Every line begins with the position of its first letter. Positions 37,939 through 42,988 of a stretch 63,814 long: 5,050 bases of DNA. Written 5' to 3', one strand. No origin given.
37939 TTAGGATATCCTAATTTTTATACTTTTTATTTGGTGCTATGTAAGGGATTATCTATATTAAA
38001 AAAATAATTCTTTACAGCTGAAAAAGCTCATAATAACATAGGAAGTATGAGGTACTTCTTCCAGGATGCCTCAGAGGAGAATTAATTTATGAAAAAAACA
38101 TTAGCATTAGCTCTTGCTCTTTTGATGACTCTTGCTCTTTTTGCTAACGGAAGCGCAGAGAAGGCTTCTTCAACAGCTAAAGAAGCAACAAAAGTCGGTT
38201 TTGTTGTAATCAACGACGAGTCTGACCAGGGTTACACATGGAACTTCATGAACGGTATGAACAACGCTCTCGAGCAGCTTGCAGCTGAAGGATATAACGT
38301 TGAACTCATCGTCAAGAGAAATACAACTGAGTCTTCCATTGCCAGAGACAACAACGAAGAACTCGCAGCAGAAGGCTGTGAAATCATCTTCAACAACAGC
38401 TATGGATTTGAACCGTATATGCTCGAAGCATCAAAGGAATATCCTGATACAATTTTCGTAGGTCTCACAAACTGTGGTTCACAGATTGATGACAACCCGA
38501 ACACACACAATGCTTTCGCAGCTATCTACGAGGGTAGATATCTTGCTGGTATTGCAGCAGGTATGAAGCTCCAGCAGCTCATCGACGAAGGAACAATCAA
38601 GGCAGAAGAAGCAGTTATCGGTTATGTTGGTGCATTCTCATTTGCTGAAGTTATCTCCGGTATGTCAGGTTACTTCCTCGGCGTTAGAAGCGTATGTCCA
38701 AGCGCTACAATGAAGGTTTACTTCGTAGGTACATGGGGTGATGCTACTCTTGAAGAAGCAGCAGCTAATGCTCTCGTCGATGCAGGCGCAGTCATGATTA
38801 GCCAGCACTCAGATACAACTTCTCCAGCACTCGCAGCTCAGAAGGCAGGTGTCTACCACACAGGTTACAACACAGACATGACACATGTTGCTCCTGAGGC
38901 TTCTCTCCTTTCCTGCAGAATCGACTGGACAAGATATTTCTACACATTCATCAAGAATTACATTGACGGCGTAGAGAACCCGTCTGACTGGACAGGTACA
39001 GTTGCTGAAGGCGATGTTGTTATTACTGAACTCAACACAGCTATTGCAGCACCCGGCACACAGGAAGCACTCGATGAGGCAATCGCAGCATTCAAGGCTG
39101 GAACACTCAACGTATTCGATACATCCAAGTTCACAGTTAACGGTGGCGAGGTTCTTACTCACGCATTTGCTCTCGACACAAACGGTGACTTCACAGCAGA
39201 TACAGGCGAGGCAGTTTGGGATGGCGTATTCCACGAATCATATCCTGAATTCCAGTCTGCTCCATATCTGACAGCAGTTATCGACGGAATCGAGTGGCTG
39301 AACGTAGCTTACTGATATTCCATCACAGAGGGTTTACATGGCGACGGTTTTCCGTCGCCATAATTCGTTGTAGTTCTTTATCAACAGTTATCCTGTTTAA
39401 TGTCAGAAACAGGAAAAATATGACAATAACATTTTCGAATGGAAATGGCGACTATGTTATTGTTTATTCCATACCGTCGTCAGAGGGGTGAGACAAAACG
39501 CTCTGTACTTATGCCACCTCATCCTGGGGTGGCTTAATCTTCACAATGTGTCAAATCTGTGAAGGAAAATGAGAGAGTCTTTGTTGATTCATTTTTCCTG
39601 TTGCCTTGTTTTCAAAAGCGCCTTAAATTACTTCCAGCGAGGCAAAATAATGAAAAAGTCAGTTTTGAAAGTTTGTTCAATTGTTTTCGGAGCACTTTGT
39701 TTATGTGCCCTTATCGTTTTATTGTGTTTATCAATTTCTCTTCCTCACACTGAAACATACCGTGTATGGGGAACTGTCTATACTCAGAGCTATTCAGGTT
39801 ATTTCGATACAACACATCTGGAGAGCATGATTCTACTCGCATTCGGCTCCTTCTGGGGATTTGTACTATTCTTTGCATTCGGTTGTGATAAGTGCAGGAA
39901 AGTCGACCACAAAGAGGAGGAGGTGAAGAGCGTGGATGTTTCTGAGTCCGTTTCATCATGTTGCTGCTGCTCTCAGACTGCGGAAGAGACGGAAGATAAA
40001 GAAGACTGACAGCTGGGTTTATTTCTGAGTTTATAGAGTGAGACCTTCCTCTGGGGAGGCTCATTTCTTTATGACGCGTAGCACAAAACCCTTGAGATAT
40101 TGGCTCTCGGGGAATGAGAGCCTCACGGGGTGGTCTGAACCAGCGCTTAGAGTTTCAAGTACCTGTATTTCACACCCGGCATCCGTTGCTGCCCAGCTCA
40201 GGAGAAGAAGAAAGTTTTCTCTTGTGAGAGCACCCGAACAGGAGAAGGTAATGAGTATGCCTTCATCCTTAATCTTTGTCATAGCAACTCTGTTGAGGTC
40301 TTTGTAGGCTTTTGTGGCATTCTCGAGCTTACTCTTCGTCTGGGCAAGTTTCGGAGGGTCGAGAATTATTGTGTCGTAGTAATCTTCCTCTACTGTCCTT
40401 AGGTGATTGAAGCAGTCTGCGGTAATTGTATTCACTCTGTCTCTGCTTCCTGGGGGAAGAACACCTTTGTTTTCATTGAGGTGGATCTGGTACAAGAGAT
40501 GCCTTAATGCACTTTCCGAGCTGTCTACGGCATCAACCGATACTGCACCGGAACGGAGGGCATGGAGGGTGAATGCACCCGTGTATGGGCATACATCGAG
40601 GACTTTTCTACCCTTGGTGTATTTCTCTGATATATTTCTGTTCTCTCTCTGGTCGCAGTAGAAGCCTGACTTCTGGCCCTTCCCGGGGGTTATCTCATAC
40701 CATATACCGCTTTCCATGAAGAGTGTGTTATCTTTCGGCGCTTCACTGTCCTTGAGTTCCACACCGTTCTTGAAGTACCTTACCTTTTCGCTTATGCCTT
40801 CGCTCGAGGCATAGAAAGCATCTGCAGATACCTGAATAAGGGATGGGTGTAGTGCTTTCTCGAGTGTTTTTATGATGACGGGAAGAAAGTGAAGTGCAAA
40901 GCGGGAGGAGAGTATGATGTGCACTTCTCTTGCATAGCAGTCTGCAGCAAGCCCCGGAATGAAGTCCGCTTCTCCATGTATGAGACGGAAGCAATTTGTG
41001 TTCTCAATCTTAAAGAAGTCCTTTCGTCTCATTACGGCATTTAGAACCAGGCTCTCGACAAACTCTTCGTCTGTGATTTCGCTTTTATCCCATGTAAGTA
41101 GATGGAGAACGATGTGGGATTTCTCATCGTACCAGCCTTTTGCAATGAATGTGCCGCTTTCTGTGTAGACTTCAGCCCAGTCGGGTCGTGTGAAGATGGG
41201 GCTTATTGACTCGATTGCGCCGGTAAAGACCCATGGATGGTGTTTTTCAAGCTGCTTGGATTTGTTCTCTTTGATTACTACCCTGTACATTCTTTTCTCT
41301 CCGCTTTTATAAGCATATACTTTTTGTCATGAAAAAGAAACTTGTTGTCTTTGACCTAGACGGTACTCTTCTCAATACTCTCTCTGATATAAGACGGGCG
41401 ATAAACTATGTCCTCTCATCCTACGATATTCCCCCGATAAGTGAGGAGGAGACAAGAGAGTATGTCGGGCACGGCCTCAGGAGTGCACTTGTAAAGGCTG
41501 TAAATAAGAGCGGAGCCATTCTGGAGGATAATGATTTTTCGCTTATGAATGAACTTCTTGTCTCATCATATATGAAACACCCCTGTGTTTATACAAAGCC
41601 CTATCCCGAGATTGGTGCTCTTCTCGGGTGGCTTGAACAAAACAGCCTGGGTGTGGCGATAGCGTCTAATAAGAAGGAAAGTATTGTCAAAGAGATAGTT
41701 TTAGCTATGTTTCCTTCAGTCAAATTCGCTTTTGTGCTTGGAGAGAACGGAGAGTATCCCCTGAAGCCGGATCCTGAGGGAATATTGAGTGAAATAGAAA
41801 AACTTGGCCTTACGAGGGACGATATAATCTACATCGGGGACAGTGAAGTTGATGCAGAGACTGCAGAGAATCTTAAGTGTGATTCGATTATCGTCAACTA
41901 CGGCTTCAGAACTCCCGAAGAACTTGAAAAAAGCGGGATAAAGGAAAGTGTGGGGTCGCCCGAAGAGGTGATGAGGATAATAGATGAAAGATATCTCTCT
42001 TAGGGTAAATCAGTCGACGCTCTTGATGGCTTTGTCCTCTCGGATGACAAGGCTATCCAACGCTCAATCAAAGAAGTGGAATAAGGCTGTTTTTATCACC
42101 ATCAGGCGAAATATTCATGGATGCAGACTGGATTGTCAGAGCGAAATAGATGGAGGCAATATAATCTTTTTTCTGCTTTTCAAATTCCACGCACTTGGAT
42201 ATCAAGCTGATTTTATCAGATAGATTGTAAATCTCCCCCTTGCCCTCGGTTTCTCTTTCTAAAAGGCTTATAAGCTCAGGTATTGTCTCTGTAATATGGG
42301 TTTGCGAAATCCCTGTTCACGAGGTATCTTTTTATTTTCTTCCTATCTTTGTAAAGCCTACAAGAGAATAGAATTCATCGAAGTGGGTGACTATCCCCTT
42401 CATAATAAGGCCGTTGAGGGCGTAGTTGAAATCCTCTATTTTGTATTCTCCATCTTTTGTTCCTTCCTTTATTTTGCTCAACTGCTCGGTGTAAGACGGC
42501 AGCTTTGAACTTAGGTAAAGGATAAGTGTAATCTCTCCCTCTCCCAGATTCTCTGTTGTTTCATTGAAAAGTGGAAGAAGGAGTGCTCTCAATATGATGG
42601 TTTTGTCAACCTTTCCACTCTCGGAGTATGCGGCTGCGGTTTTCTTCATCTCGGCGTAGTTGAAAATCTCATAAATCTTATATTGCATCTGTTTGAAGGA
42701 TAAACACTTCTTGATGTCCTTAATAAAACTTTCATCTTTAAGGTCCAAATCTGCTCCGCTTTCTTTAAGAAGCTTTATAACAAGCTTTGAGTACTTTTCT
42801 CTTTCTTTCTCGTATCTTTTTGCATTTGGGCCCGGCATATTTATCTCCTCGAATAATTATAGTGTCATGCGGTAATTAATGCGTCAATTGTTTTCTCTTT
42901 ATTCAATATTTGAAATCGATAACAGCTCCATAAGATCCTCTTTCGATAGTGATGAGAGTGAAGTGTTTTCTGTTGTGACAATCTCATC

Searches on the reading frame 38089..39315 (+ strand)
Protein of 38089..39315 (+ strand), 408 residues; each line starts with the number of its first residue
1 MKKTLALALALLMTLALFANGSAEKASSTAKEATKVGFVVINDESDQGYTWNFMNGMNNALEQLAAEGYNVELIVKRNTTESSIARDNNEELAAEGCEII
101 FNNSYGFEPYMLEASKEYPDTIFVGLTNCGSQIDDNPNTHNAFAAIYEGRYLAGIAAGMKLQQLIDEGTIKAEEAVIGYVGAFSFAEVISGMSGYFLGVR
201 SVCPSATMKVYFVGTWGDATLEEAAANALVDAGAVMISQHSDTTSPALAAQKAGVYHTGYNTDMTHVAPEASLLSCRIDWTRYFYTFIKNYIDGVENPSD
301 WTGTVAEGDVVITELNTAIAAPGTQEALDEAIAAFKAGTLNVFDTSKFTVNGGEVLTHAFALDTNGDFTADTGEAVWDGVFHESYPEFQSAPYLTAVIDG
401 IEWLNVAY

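Call 94: search_protein_families(library=pfam, proteins=[window:38089-39315:+], max_evalue=0.00001)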
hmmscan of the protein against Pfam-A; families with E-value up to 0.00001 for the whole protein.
window:38089-39315:+ (408 aa): 1 family
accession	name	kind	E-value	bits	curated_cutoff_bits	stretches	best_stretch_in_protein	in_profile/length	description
PF02608.20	Bmp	-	1.7e-25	90.1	24.1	1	36-327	4-283/301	ABC transporter substrate-binding protein PnrA-like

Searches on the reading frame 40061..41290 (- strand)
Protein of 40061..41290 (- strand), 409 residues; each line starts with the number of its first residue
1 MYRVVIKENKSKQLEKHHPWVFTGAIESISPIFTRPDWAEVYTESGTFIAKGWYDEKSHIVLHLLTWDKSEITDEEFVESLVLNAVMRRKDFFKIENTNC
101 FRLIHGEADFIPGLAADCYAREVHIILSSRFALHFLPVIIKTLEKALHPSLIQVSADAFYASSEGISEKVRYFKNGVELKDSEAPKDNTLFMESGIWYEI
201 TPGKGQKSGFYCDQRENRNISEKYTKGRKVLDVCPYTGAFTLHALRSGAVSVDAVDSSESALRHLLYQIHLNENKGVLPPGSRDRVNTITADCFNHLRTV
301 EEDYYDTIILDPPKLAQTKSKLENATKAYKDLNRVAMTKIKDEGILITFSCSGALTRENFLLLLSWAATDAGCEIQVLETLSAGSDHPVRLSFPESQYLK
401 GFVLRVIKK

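Call 94: search_protein_families(library=pfam, proteins=[window:40061-41290:-], max_evalue=0.00001)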
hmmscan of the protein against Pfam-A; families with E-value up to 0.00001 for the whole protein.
window:40061-41290:- (409 aa): 2 families
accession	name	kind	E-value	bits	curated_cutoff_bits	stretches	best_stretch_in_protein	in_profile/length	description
PF17785.7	PUA_3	-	1.7e-15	57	22.6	1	4-67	1-64/64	PUA-like domain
PF10672.15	Methyltrans_SAM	-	1.1e-11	45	27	1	146-358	41-246/286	S-adenosylmethionine-dependent methyltransferase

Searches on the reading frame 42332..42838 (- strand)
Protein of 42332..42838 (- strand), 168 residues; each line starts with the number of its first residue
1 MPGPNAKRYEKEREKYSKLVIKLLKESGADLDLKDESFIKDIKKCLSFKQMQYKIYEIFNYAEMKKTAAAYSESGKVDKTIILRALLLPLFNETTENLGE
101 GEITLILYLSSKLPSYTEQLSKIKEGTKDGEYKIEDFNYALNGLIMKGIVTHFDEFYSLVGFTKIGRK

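Call 3: search_protein_families(library=pfam, proteins=[window:42332-42838:-], max_evalue=1)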
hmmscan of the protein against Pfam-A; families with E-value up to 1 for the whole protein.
window:42332-42838:- (168 aa): 2 families
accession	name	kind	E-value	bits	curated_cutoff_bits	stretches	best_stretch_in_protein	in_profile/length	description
PF17209.9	Hfq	-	0.1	12.6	27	1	139-157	19-37/64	Hfq protein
PF06632.17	XRCC4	-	0.21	12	26.2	1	29-57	41-69/102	XRCC4 N-terminal domain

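Call 4: search_protein_families(library=padloc, proteins=[window:42332-42838:-], max_evalue=1)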
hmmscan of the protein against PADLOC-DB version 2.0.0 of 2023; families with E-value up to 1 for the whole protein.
window:42332-42838:- (168 aa): 1 family
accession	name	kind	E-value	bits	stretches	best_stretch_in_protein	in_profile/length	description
PDLC01708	Cas12k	-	0.025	11.1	1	46-143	127-220/623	Cas12k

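Call 5: search_protein_families(library=ncbifam, proteins=[window:42332-42838:-], max_evalue=1)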
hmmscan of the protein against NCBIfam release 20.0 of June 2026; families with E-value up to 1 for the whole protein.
window:42332-42838:- (168 aa): 2 families
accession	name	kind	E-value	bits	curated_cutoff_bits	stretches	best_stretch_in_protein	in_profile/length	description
TIGR02383.1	Hfq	equivalog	0.033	14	61.7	1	139-159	21-41/61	RNA chaperone Hfq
NF001602.0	PRK00395.1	equivalog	0.16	11.8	95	1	139-160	25-46/79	RNA chaperone Hfq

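Call 6: search_protein_families(library=phrogs, proteins=[window:42332-42838:-], max_evalue=1)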
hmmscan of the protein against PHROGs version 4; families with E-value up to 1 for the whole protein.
window:42332-42838:- (168 aa): 2 families
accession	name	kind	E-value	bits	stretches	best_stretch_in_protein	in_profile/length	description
phrog_14271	-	unknown function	0.042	15.1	0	7-45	12-50/85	-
phrog_38321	-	unknown function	0.13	13.9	1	61-82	31-52/70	-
